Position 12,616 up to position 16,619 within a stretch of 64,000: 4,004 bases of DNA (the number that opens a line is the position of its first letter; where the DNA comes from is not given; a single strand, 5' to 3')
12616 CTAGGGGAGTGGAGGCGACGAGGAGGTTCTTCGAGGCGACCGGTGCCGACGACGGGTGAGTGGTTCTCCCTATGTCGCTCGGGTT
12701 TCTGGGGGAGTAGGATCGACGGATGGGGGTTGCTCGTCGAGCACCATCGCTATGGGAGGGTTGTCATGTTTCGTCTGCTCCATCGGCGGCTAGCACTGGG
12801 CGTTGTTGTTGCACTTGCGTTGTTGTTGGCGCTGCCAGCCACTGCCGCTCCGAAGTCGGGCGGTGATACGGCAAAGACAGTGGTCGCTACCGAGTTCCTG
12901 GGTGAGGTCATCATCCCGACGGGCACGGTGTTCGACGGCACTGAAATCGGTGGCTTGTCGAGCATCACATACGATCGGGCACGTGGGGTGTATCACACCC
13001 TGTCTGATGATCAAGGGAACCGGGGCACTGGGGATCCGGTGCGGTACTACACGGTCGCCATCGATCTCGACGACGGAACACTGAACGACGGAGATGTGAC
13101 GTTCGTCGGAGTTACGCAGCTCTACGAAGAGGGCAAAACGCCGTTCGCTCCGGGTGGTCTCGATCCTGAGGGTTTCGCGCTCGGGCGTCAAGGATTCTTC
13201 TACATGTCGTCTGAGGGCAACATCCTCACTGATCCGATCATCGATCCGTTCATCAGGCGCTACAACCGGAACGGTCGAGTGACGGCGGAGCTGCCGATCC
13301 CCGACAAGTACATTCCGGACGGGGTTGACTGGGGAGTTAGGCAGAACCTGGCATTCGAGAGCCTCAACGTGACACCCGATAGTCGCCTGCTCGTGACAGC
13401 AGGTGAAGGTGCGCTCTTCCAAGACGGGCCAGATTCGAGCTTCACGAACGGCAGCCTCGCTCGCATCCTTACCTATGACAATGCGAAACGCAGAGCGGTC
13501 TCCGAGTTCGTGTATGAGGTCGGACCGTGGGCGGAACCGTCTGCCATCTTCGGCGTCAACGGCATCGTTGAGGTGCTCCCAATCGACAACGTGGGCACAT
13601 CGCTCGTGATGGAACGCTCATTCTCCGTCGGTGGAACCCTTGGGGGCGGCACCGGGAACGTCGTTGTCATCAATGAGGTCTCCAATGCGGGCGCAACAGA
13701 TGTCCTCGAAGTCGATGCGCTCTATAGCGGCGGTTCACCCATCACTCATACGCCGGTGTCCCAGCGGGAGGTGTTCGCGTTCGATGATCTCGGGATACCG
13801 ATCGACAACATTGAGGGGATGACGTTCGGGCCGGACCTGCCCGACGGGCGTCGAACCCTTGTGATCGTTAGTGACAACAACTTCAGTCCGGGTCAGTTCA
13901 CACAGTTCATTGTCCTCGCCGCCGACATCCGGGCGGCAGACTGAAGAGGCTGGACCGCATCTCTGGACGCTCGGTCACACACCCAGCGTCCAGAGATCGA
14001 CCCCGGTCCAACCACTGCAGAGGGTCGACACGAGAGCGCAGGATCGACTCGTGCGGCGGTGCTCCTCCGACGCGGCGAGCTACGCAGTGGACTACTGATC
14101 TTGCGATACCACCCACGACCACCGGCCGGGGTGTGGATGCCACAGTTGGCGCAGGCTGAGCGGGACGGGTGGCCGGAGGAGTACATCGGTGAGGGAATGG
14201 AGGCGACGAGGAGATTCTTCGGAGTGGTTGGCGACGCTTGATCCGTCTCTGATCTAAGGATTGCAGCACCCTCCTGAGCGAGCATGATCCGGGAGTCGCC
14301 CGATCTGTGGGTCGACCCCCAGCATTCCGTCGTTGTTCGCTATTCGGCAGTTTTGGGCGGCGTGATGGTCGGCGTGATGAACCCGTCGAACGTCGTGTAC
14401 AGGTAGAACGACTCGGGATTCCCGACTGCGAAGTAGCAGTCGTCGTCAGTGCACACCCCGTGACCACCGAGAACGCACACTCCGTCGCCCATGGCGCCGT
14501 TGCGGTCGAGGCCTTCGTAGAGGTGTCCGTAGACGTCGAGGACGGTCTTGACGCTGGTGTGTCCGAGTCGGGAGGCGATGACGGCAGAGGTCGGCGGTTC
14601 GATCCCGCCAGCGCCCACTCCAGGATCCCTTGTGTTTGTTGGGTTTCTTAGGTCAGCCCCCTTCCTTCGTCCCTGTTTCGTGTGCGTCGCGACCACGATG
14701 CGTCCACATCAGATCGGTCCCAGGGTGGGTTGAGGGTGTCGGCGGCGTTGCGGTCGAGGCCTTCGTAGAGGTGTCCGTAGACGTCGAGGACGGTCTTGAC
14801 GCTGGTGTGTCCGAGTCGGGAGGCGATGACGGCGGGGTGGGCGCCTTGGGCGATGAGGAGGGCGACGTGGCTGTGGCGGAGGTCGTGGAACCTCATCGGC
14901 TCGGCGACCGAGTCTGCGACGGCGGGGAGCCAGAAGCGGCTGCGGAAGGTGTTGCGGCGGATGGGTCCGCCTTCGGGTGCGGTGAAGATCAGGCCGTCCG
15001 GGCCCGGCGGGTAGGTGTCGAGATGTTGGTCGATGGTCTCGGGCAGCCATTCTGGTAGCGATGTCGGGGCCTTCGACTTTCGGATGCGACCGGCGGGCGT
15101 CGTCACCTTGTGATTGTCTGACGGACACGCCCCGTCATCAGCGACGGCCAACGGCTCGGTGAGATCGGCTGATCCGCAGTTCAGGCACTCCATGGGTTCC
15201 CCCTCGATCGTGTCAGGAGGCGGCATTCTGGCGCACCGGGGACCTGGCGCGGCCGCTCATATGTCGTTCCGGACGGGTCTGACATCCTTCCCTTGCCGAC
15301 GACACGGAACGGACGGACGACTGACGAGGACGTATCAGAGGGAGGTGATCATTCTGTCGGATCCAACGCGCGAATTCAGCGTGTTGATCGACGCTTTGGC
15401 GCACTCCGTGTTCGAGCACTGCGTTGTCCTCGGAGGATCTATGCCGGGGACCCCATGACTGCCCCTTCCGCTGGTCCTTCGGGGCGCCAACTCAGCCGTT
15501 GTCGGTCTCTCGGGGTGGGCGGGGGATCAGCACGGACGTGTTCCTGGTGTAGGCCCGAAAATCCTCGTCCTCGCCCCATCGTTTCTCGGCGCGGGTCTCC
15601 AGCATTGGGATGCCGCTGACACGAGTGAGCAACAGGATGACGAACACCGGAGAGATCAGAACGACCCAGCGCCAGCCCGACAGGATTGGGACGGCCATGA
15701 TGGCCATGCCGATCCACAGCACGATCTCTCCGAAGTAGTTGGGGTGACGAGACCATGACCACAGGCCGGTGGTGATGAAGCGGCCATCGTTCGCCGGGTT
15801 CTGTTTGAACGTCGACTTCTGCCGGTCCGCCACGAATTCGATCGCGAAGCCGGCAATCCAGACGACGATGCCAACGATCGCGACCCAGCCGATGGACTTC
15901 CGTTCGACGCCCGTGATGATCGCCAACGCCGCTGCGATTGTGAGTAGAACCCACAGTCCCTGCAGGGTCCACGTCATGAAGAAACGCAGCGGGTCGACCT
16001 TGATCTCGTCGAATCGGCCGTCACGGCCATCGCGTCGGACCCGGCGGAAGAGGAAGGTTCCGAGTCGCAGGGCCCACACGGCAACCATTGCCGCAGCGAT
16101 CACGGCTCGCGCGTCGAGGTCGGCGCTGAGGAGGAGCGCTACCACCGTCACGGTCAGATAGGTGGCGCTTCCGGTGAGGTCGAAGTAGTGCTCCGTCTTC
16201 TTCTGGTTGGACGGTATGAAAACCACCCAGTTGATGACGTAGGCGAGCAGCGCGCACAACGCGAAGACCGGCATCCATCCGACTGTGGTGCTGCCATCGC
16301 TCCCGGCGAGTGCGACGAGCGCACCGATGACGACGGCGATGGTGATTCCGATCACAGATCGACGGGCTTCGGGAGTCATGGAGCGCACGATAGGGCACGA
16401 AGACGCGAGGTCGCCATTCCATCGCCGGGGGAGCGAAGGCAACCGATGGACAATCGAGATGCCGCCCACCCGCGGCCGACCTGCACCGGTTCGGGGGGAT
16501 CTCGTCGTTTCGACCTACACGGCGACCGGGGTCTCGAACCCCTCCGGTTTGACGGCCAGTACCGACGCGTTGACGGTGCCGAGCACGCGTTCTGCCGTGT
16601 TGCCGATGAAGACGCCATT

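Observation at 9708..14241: A 45-codon gene-3'-end module repeated four times in 4.5 kb; the one intact gene carries a G6-tract frameshift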

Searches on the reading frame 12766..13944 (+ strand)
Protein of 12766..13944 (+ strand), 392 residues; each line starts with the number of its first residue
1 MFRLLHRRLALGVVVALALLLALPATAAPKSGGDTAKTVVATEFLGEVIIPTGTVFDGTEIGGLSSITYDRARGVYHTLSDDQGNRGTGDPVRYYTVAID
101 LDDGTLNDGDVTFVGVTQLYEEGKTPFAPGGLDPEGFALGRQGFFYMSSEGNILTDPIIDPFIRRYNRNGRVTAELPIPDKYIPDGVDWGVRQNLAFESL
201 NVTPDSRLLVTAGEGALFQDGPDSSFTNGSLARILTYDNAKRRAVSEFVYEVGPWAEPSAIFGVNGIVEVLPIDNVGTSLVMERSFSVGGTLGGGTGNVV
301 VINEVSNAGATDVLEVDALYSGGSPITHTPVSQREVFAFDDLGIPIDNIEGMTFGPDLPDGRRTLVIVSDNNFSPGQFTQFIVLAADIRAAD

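Call 12: search_protein_families(library=pfam, proteins=[window:12766-13944:+], max_evalue=0.01)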
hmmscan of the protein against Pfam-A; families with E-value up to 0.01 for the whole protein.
window:12766-13944:+ (392 aa): 1 family
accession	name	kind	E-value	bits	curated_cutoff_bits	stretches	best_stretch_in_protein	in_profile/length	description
PF13449.12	Phytase-like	-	1.2e-73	248.9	27.6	1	59-373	1-284/284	Esterase-like activity of phytase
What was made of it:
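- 12766..13944 (+): Cargo between C and D: phytase-like esterase (PF13449). Call 12.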

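Call 70: find_encoding_contigs(protein=window:12766-13944:+, flank=10000, max_places=4)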
Protein window:12766-13944:+ (392 aa): no gene with exactly this product is on record in the collection.

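Call 82: find_homologous_proteins(query=window:12766-13944:+, max_evalue=1e-40)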
Query window:12766-13944:+ (392 aa): 1304 proteins with E <= 1e-40 among 8000 candidates; the best 120 are listed.
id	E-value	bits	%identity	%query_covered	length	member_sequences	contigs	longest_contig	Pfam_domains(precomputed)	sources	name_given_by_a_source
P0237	2.4e-230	782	90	100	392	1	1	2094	PF13449.13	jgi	jgi:hypothetical protein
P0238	5.2e-228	775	90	100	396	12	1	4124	PF13449.13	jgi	jgi:hypothetical protein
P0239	1.5e-223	760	88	100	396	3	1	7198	PF13449.13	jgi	jgi:hypothetical protein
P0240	5.3e-223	758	88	99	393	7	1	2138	PF13449.13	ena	-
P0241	5.6e-220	748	88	100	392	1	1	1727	PF13449.13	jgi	jgi:hypothetical protein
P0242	8.2e-215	731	84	99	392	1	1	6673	PF13449.13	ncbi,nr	ncbi:MAG: esterase-like activity of phytase family protein [Actinomycetota bacterium]|nr:esterase-li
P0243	3.4e-214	729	85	99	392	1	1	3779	PF13449.13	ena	-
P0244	5.3e-214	729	84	100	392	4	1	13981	PF13449.13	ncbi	-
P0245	8.2e-214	728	85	99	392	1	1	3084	PF13449.13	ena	-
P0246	1.1e-213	727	85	99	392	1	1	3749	PF13449.13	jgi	-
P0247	1.6e-212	724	84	100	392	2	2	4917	PF13449.13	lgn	-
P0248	7.8e-211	718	83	100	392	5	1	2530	PF13449.13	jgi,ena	-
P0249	1.3e-210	717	83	100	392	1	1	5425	PF13449.13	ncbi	ncbi:MAG: esterase-like activity of phytase family protein [Acidimicrobiia bacterium]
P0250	2.5e-209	713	84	100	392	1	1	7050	PF13449.13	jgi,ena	-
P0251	2.6e-208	710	84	99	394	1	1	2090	PF13449.13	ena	-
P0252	3.7e-207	706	82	100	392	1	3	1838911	PF13449.13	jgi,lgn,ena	-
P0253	4.9e-207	706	82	100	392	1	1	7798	PF13449.13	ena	-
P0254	7.5e-207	705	83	99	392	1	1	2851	PF13449.13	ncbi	ncbi:MAG: esterase-like activity of phytase family protein [Acidimicrobiia bacterium]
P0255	4.2e-206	702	83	100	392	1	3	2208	PF13449.13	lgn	-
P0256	7.5e-206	702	83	100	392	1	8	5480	PF13449.13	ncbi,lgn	-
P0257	2.3e-205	700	83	100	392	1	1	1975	PF13449.13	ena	-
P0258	3.7e-198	676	79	100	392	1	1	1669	PF13449.13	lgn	-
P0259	2.4e-197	674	81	98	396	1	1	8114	PF13449.13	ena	-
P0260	9.3e-196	668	81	93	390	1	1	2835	PF13449.13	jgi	jgi:hypothetical protein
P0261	5.4e-195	666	78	98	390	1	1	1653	PF13449.13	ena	-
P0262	1.4e-194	665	80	99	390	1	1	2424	PF13449.13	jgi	jgi:hypothetical protein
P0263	5.9e-194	663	80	98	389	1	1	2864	PF13449.13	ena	-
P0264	7.1e-194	662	81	92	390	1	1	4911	PF13449.13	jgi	-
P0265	2.4e-193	661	81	96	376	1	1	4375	PF13449.13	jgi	jgi:hypothetical protein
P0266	2.9e-193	660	83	91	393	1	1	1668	PF13449.13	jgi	jgi:hypothetical protein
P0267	3.0e-193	660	83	91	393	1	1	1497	PF13449.13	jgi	jgi:hypothetical protein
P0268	1.1e-192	658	77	99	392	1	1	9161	PF13449.13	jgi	jgi:hypothetical protein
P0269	1.6e-192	658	77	99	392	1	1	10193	PF13449.13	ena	-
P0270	5.3e-192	656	78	98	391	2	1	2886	PF13449.13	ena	-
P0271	5.8e-192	656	80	94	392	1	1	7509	PF13449.13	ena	-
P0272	5.9e-192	656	78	99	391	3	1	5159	PF13449.13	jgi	jgi:hypothetical protein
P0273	6.2e-192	656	78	100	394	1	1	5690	PF13449.13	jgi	-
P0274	6.7e-192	656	78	99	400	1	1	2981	PF13449.13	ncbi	-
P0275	7.2e-192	656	81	91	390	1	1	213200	PF13449.13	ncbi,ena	-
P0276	8.7e-192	655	77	99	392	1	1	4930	PF13449.13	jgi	jgi:hypothetical protein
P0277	1.1e-191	655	76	100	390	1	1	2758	PF13449.13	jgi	jgi:hypothetical protein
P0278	2.7e-191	654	77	99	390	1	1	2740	PF13449.13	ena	-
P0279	2.7e-191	654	81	93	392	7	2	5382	PF13449.13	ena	-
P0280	3.0e-191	654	81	91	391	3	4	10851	PF13449.13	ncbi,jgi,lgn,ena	-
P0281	3.5e-191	653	77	100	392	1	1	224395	PF13449.13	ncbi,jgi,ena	-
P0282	3.9e-191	653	80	94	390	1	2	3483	PF13449.13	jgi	-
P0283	3.9e-191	653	78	99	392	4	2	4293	PF13449.13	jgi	jgi:hypothetical protein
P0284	4.0e-191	653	76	99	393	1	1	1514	PF13449.13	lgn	-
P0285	4.4e-191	653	77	99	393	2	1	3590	PF13449.13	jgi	jgi:hypothetical protein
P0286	4.5e-191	653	82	91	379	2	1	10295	PF13449.13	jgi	jgi:hypothetical protein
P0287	4.7e-191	653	78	95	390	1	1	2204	PF13449.13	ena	-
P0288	1.1e-190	652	80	94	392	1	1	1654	PF13449.13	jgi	jgi:3-phytase/alkaline phosphatase D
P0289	1.1e-190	652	78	97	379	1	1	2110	PF13449.13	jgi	jgi:hypothetical protein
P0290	1.2e-190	652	80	92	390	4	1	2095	PF13449.13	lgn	-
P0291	1.6e-190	651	79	97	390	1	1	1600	PF13449.13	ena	-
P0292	2.2e-190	651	80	94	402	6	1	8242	PF13449.13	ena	-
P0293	2.2e-190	651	78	99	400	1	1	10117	PF13449.13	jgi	jgi:hypothetical protein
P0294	2.2e-190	651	79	94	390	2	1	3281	PF13449.13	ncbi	ncbi:MAG: esterase-like activity of phytase family protein [Anaerolineales bacterium]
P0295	2.5e-190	651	79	93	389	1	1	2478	PF13449.13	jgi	-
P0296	2.6e-190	650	79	94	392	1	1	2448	PF13449.13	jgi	jgi:3-phytase/alkaline phosphatase D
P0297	3.5e-190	650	80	94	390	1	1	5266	PF13449.13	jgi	-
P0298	3.9e-190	650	78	100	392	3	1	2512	PF13449.13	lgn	-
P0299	4.1e-190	650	79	93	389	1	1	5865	PF13449.13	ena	-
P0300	4.1e-190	650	80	93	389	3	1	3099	PF13449.13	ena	-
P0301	4.2e-190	650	78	95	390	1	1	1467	PF13449.13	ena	-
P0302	4.9e-190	650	78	98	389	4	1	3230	PF13449.13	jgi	-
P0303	5.2e-190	650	79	94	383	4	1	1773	PF13449.13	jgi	jgi:hypothetical protein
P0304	6.5e-190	649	77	97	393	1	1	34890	PF13449.13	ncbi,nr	ncbi:MAG: esterase-like activity of phytase family protein [bacterium]|nr:esterase-like activity of 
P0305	9.3e-190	649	77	99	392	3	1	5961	PF13449.13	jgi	jgi:hypothetical protein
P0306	9.9e-190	649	75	99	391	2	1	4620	PF13449.13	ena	-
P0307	9.9e-190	649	77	99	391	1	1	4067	PF13449.13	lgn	-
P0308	1.0e-189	649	78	98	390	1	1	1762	PF13449.13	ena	-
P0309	1.3e-189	648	81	93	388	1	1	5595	PF13449.13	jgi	jgi:hypothetical protein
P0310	1.3e-189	648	81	91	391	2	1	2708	PF13449.13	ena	-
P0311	1.4e-189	648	78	98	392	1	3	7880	PF13449.13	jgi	jgi:hypothetical protein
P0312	1.4e-189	648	76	99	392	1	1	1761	PF13449.13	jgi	jgi:hypothetical protein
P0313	1.5e-189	648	79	93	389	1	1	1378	PF13449.13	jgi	-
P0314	1.8e-189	648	76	98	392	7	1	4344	PF13449.13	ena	-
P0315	2.2e-189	647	80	94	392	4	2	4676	PF13449.13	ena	-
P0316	2.3e-189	647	80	91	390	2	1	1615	PF13449.13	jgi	-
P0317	2.4e-189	647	80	92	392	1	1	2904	PF13449.13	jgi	jgi:3-phytase/alkaline phosphatase D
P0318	2.4e-189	647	80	91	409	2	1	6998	PF13449.13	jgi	jgi:3-phytase/alkaline phosphatase D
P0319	2.4e-189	647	77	99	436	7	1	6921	PF13449.13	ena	-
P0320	2.4e-189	647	78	93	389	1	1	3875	PF13449.13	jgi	-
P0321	2.5e-189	647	77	99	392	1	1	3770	PF13449.13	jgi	jgi:hypothetical protein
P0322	3.0e-189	647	76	99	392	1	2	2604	PF13449.13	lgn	-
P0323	3.0e-189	647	78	97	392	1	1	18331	PF13449.13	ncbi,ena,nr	ncbi:MAG: esterase-like activity of phytase family protein [Candidatus Promineifilaceae bacterium]|n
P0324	3.2e-189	647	76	99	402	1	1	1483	PF13449.13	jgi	jgi:hypothetical protein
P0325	3.6e-189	647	78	93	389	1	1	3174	PF13449.13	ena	-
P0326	5.5e-189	646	81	91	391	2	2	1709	PF13449.13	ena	-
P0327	5.5e-189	646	79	94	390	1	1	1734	PF13449.13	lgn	-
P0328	5.6e-189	646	79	96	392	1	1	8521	PF13449.13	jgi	jgi:hypothetical protein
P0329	5.7e-189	646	78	98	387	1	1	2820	PF13449.13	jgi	jgi:hypothetical protein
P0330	6.0e-189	646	80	91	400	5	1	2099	PF13449.13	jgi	jgi:hypothetical protein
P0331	6.1e-189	646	78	99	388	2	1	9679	PF13449.13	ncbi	-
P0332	7.2e-189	646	79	97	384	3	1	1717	PF13449.13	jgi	jgi:hypothetical protein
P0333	7.4e-189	646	77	100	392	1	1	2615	PF13449.13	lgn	-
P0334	8.9e-189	645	78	93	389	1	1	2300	PF13449.13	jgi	jgi:hypothetical protein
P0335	9.8e-189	645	77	98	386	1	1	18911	PF13449.13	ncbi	ncbi:MAG: esterase-like activity of phytase family protein, partial [Anaerolineales bacterium]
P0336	1.1e-188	645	77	98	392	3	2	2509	PF13449.13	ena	-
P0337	1.6e-188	645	77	98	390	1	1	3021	PF13449.13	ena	-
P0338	1.7e-188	645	76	99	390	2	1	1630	PF13449.13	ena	-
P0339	2.2e-188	644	76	98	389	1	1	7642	PF13449.13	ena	-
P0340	3.6e-188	643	80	93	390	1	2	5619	PF13449.13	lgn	-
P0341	3.7e-188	643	79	97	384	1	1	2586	PF13449.13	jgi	jgi:hypothetical protein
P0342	4.7e-188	643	79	93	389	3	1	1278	PF13449.13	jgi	jgi:hypothetical protein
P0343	5.5e-188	643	77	97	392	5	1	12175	PF13449.13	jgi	jgi:hypothetical protein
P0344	5.9e-188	643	75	99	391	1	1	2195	PF13449.13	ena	-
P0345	6.6e-188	643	80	91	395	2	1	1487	PF13449.13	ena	-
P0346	7.8e-188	642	76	99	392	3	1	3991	PF13449.13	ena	-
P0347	9.8e-188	642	77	99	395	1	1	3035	PF13449.13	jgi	jgi:hypothetical protein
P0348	1.2e-187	642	75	100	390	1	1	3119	PF13449.13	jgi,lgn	-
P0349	1.3e-187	642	80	91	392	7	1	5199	PF13449.13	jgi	jgi:hypothetical protein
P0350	1.9e-187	641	76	98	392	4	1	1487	PF13449.13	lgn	-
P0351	2.1e-187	641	77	95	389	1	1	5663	PF13449.13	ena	-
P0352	2.7e-187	641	77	94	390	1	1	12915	PF13449.13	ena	-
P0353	2.9e-187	640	80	90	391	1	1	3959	PF13449.13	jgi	jgi:hypothetical protein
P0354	3.0e-187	640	76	97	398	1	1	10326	PF13449.13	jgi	jgi:hypothetical protein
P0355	3.3e-187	640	77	99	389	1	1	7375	PF13449.13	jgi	jgi:hypothetical protein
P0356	3.3e-187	640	78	96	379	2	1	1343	PF13449.13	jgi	jgi:hypothetical protein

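Call 83: find_encoding_contigs(protein=P0239, flank=5000, max_places=2)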
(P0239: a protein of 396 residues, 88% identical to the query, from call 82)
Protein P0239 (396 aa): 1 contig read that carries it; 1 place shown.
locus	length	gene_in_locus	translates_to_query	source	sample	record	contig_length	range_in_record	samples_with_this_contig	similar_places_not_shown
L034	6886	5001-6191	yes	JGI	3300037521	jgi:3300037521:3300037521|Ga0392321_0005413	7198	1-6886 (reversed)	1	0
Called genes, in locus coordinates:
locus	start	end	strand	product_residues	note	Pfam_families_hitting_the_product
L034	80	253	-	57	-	-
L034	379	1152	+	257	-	-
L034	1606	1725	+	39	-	-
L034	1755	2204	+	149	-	-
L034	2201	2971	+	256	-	PF13349:DUF4097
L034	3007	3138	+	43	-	-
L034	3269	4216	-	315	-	PF01073:3Beta_HSD, PF01370:Epimerase, PF16363:GDP_Man_Dehyd, PF13460:NAD_binding_10 (weak), PF07993:NAD_binding_4 (weak)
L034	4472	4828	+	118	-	-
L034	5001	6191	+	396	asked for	PF13449:Phytase-like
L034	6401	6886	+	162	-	?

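Call 84: find_encoding_contigs(protein=P0238, flank=5000, max_places=2)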
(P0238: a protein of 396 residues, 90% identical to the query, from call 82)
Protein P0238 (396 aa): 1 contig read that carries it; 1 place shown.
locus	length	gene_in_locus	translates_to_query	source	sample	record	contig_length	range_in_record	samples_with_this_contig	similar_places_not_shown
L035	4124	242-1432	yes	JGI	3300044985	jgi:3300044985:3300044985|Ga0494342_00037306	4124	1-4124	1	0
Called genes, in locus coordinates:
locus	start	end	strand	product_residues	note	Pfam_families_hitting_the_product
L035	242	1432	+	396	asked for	PF13449:Phytase-like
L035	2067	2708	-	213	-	-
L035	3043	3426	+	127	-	-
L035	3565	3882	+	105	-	-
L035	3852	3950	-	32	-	-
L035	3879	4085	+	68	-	-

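Call 85: find_encoding_contigs(protein=P0244, flank=6000, max_places=2)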
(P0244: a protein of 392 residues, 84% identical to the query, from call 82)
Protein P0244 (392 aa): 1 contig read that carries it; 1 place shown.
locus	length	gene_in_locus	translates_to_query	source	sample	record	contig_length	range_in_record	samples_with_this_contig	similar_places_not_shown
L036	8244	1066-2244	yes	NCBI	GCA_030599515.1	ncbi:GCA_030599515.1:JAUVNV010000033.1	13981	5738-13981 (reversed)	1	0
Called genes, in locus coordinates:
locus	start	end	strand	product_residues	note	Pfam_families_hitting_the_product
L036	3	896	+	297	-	?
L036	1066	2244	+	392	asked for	PF13449:Phytase-like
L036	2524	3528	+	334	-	PF20067:SSL_N (faint), PF01436:NHL (faint), PF06739:SBBP (faint), PF08450:SGL (weak)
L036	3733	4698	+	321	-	PF04055:Radical_SAM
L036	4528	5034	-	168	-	-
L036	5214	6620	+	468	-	PF05697:Trigger_N, PF05698:Trigger_C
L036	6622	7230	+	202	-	PF00574:CLP_protease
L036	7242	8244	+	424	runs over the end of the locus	PF06689:zf-C4_ClpX, PF05496:RuvB_N (faint), PF01078:Mg_chelatase (faint), PF00004:AAA, PF07724:AAA_2, PF07728:AAA_5 (weak), PF10431:ClpB_D2-small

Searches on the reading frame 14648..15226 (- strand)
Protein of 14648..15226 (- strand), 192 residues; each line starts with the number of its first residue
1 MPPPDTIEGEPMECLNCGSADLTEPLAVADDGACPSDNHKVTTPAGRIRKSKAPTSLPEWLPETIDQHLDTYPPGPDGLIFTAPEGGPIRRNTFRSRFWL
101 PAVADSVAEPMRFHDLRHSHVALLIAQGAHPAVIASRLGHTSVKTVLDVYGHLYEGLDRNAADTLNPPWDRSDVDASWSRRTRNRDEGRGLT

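Call 12: search_protein_families(library=pfam, proteins=[window:14648-15226:-], max_evalue=0.01)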
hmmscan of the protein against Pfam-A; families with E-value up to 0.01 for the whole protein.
window:14648-15226:- (192 aa): 1 family
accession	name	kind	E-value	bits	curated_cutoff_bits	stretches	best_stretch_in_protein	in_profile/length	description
PF00589.27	Phage_integrase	-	1.3e-10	41.7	27.1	1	59-154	77-169/172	Phage integrase family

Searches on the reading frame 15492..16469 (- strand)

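Call 12: search_protein_families(library=pfam, proteins=[window:15492-16469:-], max_evalue=0.01)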
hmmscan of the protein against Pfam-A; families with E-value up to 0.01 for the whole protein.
window:15492-16469:- (325 aa): 6 families
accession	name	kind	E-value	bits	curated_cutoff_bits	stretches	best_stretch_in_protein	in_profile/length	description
PF06966.17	DUF1295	-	1.3e-64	218.4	20.4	1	84-311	2-235/235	Protein of unknown function (DUF1295)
PF02544.21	Steroid_dh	-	3.1e-09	37.4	22.6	1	195-316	40-147/150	3-oxo-5-alpha-steroid 4-dehydrogenase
PF04140.19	ICMT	-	9e-07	29.7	24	1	226-284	30-86/95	Isoprenylcysteine carboxyl methyltransferase (ICMT) family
PF01222.22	ERG4_ERG24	-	0.00049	19.4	27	1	191-300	296-414/432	Ergosterol biosynthesis ERG4/ERG24 family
PF04191.18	PEMT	-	0.0021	18.9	25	1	227-277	38-88/105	Phospholipid methyltransferase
PF14264.12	Glucos_trans_II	-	0.0093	15.6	30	1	40-214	143-294/317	Glucosyl transferase GtrII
